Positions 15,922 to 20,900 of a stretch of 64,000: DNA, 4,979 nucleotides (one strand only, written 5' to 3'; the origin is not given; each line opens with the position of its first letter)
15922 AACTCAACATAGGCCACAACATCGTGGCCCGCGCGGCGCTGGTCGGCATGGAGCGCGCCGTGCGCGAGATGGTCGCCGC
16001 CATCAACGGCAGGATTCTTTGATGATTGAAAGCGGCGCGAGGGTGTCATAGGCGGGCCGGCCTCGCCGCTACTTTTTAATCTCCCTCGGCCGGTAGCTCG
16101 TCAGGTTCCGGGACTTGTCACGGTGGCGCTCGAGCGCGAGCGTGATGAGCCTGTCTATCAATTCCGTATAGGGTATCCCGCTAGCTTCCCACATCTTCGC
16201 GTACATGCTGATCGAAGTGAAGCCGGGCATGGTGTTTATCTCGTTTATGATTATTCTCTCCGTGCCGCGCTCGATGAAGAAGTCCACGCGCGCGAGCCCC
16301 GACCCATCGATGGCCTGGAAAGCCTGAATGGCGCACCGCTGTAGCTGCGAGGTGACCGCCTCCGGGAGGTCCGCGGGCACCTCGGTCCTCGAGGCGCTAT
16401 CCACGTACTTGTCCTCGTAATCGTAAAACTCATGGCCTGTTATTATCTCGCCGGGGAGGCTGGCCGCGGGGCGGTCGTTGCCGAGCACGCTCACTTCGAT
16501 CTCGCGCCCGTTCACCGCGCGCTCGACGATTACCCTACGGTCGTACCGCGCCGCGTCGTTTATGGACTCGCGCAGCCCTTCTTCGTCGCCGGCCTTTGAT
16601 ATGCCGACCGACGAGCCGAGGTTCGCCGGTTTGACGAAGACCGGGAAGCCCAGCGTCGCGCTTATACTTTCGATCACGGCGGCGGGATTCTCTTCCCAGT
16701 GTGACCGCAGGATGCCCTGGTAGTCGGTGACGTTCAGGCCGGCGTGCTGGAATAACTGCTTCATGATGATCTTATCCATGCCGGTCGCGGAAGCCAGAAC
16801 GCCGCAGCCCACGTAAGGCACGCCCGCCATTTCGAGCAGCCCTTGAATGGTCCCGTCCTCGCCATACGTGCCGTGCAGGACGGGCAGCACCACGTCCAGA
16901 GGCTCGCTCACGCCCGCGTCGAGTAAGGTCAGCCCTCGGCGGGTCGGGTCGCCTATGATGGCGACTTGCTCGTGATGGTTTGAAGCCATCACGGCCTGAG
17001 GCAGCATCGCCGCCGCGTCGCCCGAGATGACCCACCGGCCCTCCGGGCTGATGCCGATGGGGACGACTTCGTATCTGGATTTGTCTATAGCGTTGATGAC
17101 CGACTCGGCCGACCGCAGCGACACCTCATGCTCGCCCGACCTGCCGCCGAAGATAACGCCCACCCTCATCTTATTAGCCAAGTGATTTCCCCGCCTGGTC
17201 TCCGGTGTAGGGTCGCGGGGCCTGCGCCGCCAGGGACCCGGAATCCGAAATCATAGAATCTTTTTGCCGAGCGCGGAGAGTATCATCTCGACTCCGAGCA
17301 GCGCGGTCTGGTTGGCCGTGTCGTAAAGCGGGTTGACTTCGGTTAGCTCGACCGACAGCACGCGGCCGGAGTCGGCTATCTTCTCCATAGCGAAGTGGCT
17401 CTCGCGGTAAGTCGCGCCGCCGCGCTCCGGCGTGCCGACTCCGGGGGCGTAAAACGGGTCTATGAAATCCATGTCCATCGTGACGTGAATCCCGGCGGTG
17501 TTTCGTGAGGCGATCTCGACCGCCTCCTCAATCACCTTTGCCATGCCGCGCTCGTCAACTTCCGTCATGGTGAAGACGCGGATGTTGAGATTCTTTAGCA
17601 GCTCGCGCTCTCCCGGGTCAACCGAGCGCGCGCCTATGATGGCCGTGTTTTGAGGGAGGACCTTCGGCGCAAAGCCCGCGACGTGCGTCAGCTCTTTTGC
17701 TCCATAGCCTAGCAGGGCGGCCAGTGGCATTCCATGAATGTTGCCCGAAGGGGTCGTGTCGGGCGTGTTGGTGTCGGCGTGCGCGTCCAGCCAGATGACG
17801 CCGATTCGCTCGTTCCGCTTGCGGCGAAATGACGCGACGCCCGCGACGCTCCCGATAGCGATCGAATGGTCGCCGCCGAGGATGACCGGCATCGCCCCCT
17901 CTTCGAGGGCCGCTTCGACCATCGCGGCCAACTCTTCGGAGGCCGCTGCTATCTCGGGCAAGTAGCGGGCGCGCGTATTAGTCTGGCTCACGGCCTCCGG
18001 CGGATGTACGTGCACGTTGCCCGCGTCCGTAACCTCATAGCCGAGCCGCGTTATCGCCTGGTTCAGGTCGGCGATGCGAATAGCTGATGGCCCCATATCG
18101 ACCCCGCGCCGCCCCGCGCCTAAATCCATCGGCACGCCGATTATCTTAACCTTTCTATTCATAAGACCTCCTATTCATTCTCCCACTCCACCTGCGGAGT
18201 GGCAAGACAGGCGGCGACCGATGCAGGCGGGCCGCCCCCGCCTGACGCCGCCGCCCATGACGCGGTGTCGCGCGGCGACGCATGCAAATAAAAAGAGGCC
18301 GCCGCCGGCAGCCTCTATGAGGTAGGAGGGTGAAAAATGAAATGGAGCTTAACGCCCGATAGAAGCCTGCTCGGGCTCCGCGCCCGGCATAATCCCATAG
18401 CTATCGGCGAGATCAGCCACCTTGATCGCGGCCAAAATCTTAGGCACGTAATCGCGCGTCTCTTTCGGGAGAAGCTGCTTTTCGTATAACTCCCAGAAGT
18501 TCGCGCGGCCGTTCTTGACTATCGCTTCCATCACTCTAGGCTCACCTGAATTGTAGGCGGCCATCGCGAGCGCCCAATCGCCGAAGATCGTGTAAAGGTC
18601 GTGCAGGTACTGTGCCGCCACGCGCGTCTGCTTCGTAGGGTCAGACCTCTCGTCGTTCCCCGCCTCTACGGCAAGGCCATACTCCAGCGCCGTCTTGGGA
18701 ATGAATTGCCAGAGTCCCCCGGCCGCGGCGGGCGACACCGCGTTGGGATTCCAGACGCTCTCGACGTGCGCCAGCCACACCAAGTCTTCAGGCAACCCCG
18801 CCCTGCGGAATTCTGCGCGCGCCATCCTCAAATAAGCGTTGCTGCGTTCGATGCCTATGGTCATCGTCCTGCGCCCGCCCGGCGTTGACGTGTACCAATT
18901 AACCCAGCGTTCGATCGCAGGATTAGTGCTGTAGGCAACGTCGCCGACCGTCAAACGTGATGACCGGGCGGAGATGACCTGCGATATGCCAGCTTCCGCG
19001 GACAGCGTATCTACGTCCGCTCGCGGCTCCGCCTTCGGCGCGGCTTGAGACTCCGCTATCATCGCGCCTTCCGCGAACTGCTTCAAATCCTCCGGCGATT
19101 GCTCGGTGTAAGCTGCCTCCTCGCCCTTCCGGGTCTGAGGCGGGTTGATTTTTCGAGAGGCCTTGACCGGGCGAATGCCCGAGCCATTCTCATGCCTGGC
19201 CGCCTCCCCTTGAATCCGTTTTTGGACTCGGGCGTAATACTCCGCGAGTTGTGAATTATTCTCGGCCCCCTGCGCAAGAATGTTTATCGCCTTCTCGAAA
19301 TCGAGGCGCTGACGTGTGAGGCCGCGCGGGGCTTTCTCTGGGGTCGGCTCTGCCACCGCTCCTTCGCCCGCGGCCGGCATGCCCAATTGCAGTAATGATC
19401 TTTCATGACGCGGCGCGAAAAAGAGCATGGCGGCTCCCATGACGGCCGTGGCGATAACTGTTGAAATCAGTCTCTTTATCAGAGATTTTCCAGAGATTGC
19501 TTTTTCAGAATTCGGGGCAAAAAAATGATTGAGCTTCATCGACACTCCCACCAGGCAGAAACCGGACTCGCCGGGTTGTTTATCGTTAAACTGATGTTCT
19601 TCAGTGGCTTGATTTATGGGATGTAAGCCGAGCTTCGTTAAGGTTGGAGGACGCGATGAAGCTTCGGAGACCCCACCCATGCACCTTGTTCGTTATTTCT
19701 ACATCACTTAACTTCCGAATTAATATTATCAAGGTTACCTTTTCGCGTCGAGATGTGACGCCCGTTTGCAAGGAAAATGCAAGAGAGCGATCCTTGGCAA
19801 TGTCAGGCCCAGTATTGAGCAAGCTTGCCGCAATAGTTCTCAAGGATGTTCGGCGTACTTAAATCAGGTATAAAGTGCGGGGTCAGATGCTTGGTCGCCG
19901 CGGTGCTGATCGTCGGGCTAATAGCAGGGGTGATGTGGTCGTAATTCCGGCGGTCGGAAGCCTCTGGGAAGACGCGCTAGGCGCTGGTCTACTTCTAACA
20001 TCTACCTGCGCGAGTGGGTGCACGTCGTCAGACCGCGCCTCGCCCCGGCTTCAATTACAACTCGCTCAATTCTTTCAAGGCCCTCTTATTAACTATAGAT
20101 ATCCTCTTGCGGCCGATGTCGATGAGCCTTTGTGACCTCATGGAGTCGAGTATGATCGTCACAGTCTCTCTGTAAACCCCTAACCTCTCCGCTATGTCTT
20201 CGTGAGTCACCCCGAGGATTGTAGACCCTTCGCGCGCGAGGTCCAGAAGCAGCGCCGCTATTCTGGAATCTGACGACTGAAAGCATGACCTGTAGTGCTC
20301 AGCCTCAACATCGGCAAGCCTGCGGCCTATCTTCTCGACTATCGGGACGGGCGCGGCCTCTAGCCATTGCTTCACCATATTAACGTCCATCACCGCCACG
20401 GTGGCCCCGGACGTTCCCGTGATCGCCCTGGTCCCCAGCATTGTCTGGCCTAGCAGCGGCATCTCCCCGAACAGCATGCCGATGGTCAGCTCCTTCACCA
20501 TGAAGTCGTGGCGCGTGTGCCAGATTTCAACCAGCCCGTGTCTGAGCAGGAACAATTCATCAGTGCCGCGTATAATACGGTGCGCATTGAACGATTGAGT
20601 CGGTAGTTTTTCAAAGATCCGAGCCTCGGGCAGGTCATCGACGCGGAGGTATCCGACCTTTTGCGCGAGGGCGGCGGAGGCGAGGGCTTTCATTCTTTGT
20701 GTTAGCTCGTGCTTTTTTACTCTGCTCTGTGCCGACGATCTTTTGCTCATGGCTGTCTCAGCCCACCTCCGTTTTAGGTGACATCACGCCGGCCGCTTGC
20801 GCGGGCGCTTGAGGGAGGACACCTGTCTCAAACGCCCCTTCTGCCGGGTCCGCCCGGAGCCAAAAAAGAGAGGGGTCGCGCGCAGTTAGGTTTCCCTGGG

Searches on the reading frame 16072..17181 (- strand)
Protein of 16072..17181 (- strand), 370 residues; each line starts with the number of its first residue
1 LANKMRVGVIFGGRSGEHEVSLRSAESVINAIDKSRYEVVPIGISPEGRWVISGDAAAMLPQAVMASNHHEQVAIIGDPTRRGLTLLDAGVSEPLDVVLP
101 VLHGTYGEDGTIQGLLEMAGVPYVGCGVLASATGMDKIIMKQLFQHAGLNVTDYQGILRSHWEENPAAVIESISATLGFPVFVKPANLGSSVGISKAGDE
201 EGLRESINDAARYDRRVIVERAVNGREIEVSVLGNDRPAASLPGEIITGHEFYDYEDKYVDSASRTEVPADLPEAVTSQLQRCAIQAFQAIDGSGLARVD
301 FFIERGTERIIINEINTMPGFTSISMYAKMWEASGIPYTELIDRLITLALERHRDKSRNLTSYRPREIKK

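Call 64: search_protein_families(library=pfam, proteins=[window:16072-17181:-], max_evalue=0.00001)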
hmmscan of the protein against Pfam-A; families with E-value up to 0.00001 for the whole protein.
window:16072-17181:- (370 aa): 4 families
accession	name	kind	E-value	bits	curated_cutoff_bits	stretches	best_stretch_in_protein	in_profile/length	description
PF07478.18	Dala_Dala_lig_C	-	2.7e-75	252.8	24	1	143-347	1-204/204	D-ala D-ala ligase C-terminus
PF01820.27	Dala_Dala_lig_N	-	1.8e-37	129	34.6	1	6-126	1-121/121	D-ala D-ala ligase N-terminus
PF02222.28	ATP-grasp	-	1.8e-09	37.9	27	1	144-316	3-160/179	ATP-grasp domain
PF02786.22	CPSase_L_D2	-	7.3e-08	32.6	19.8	1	137-317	2-178/211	Carbamoyl-phosphate synthase L chain, ATP binding domain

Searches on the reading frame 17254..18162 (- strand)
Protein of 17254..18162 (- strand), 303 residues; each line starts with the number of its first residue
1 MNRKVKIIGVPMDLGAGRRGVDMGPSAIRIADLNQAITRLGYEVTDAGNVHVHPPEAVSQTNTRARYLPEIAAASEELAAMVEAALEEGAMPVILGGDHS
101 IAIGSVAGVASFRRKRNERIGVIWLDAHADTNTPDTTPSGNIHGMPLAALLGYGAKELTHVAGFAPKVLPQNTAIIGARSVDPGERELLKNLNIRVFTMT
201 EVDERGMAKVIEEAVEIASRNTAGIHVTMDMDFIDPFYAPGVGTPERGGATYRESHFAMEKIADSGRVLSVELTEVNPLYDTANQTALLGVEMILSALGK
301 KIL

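Call 64: search_protein_families(library=pfam, proteins=[window:17254-18162:-], max_evalue=0.00001)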
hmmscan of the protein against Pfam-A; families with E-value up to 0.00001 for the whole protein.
window:17254-18162:- (303 aa): 1 family
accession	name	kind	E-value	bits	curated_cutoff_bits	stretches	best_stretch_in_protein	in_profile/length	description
PF00491.26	Arginase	-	6.1e-81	272.4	22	1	4-298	2-279/280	Arginase family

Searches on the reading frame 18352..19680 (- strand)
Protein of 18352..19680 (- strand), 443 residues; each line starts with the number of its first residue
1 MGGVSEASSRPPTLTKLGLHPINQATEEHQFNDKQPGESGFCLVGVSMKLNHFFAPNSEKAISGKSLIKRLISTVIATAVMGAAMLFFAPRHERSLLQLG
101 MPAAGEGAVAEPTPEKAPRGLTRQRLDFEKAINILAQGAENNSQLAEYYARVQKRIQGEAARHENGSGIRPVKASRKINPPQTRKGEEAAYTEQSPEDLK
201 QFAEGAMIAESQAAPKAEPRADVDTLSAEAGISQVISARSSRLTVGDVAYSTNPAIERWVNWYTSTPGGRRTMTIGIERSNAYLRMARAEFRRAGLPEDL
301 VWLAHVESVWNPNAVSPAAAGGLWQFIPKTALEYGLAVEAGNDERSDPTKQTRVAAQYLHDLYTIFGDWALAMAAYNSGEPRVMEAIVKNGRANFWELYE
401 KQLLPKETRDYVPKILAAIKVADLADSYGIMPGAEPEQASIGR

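Call 64: search_protein_families(library=pfam, proteins=[window:18352-19680:-], max_evalue=0.00001)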
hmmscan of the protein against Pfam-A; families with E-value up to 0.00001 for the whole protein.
window:18352-19680:- (443 aa): 1 family
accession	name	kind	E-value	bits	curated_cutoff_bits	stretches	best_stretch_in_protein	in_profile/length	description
PF01464.25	SLT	-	1.3e-27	96.1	21.3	1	292-397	9-115/117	Transglycosylase SLT domain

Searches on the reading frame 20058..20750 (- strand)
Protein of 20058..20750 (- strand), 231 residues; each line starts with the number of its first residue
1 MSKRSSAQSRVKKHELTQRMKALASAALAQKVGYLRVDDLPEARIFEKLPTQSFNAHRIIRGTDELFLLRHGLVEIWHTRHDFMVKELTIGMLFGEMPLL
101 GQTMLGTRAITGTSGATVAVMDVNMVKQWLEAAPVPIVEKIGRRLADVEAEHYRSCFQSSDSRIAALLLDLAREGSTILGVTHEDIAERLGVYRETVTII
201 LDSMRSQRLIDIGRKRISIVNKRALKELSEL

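Call 64: search_protein_families(library=pfam, proteins=[window:20058-20750:-], max_evalue=0.00001)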
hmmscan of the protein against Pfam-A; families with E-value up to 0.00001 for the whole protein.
window:20058-20750:- (231 aa): 1 family
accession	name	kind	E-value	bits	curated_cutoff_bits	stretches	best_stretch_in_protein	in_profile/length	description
PF13545.12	HTH_Crp_2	-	1.9e-15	57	27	1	163-228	2-70/70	Crp-like helix-turn-helix domain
